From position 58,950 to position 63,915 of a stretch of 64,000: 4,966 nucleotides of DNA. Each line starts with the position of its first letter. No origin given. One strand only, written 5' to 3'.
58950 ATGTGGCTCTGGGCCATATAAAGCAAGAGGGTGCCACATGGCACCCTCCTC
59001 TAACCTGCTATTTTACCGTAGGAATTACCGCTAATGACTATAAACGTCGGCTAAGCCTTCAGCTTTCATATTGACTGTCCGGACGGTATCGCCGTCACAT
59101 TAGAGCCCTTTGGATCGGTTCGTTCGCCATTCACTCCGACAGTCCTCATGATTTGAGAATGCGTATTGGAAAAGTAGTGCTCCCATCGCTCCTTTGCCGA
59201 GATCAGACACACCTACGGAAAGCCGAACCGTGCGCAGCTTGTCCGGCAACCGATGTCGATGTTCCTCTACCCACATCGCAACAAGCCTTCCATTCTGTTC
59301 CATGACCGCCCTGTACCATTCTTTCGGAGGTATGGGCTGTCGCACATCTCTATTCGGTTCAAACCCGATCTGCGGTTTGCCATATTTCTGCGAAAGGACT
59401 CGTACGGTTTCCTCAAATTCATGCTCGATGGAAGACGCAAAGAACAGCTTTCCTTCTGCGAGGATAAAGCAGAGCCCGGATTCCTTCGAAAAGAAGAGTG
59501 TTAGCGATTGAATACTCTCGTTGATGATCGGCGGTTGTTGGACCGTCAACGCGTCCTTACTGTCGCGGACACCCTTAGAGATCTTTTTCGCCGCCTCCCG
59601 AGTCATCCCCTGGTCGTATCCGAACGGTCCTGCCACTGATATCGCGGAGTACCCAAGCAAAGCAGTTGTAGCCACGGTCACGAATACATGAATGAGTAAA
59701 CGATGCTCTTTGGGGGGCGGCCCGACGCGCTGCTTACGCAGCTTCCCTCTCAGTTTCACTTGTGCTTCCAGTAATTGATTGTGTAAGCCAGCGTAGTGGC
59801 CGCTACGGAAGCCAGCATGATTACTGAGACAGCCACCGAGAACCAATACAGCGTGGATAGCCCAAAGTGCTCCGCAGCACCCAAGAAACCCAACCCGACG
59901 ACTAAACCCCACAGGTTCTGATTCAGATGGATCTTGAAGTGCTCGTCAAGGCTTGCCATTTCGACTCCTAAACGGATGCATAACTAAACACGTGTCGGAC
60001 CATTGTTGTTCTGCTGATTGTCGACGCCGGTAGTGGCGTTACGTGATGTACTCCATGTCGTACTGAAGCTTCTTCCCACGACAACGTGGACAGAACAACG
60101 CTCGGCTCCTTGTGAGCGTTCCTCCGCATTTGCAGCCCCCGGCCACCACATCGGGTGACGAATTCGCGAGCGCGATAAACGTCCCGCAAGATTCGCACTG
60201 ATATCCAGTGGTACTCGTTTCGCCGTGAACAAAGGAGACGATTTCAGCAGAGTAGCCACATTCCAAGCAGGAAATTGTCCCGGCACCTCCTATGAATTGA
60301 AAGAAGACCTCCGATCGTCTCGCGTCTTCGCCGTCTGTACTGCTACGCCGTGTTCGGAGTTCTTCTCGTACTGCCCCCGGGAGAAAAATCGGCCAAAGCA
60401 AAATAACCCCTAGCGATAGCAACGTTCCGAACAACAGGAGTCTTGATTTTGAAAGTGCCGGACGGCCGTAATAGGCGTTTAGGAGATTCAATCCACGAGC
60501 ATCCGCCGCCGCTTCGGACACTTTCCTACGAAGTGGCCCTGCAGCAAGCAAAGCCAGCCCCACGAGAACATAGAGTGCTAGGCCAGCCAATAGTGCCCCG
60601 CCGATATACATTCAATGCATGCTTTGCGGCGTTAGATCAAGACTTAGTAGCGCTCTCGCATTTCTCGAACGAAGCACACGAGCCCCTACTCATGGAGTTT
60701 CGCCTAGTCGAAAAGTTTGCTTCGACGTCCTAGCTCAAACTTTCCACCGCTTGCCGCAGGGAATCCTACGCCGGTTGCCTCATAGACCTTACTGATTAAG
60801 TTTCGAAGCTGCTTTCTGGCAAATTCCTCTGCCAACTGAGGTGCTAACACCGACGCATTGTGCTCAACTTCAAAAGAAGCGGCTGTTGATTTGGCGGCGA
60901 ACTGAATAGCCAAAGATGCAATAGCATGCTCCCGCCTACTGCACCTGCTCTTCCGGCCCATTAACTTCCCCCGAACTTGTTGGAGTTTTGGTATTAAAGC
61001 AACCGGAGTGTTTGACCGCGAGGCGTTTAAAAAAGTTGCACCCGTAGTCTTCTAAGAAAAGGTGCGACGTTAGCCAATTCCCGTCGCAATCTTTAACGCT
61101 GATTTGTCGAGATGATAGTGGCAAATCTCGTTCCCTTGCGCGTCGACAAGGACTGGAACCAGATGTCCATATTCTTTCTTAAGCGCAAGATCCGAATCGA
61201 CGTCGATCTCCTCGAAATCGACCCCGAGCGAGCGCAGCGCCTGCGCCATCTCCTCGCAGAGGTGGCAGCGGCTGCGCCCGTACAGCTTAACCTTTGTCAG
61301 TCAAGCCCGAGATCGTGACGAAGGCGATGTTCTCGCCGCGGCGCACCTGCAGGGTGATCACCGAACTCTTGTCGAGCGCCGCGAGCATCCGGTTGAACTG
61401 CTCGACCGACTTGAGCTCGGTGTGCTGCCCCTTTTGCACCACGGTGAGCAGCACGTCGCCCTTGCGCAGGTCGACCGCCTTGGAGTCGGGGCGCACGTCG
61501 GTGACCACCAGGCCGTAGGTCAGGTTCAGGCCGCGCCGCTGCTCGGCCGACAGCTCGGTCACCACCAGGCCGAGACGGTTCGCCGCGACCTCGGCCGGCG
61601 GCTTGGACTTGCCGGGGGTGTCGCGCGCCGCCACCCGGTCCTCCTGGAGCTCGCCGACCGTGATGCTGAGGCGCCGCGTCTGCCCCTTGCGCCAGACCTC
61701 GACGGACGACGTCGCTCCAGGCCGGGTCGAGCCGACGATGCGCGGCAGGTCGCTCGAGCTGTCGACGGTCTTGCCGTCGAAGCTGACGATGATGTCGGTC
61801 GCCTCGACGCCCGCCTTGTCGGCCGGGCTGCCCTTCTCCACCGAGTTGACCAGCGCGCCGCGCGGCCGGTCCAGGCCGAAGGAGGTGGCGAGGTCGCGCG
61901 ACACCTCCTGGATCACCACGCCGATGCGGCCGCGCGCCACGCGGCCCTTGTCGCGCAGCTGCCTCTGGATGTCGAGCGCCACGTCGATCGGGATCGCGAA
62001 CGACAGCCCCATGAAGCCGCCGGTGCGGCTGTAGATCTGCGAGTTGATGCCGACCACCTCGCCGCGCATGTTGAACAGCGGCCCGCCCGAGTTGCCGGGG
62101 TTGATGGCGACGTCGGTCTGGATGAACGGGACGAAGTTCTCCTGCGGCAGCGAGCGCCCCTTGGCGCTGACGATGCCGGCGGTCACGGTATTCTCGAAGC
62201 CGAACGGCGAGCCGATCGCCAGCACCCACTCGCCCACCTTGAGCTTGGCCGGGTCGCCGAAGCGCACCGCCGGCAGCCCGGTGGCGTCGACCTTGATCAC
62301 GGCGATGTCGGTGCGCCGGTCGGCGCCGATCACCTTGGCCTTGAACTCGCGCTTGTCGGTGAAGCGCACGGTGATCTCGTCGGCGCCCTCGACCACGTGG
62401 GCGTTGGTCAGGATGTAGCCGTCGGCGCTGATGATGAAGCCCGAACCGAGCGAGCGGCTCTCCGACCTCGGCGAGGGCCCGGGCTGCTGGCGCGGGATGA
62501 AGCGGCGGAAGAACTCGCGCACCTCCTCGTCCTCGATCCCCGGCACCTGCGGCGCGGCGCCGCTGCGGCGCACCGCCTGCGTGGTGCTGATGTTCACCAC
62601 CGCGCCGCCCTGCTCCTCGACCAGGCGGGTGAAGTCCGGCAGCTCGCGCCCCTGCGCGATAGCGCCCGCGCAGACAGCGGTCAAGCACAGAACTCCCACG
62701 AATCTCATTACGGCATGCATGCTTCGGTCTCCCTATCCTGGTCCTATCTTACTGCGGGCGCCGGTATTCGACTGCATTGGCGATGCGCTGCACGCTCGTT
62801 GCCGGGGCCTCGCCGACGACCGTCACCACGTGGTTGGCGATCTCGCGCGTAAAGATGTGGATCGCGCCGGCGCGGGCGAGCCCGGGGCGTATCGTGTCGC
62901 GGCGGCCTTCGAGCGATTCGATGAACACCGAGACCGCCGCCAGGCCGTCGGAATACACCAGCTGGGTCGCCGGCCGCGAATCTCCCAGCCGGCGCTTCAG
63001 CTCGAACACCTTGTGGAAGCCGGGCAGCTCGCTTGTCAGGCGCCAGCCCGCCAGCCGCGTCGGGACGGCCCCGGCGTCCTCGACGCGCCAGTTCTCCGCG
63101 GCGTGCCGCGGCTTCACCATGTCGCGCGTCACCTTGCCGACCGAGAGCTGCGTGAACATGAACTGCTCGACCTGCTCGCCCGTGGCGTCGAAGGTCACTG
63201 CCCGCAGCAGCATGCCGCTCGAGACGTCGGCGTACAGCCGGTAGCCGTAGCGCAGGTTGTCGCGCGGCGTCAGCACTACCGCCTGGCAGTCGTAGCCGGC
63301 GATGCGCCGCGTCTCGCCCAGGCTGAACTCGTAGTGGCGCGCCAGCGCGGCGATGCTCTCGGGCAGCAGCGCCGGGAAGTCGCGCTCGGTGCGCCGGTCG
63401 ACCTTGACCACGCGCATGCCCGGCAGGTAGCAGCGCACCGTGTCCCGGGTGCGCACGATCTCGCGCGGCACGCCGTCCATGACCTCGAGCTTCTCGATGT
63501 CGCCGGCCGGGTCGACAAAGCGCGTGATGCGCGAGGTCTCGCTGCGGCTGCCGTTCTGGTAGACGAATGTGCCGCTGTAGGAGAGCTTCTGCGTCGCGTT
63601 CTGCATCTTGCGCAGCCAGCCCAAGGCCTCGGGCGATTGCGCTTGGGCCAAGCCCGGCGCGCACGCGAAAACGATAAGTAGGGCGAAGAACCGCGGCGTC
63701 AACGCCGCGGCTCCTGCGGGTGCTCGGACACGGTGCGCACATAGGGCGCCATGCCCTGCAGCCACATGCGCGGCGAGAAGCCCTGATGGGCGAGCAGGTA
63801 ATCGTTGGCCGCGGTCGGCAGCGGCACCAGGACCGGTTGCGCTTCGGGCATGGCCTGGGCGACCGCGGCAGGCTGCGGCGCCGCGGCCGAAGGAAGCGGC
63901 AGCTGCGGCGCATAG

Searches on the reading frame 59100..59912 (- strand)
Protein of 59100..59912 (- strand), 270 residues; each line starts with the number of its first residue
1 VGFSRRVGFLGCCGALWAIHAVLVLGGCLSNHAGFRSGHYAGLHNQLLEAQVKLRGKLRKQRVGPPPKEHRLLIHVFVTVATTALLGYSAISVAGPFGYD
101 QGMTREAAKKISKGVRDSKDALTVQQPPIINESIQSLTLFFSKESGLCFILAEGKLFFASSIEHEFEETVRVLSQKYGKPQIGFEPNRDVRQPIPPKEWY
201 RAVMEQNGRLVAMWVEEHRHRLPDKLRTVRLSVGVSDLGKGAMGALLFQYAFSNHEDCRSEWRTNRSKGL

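Call 94: search_solved_structures(query=window:59100-59912:-, max_evalue=0.001)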
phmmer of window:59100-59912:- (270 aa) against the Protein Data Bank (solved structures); distinct sequences matched with E-value up to 0.001: 0.

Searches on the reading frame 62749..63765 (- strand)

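Call 53: search_protein_families(library=pfam, proteins=[window:62749-63765:-], max_evalue=0.0001)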
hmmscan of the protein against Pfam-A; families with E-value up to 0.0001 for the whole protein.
window:62749-63765:- (338 aa): 2 families
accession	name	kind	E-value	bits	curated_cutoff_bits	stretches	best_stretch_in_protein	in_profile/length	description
PF03888.20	MucB_RseB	-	2e-56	190.8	22.3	1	47-217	2-174/178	MucB/RseB N-terminal domain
PF17188.9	MucB_RseB_C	-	8.9e-24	83.9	30.1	1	239-333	5-97/97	MucB/RseB C-terminal domain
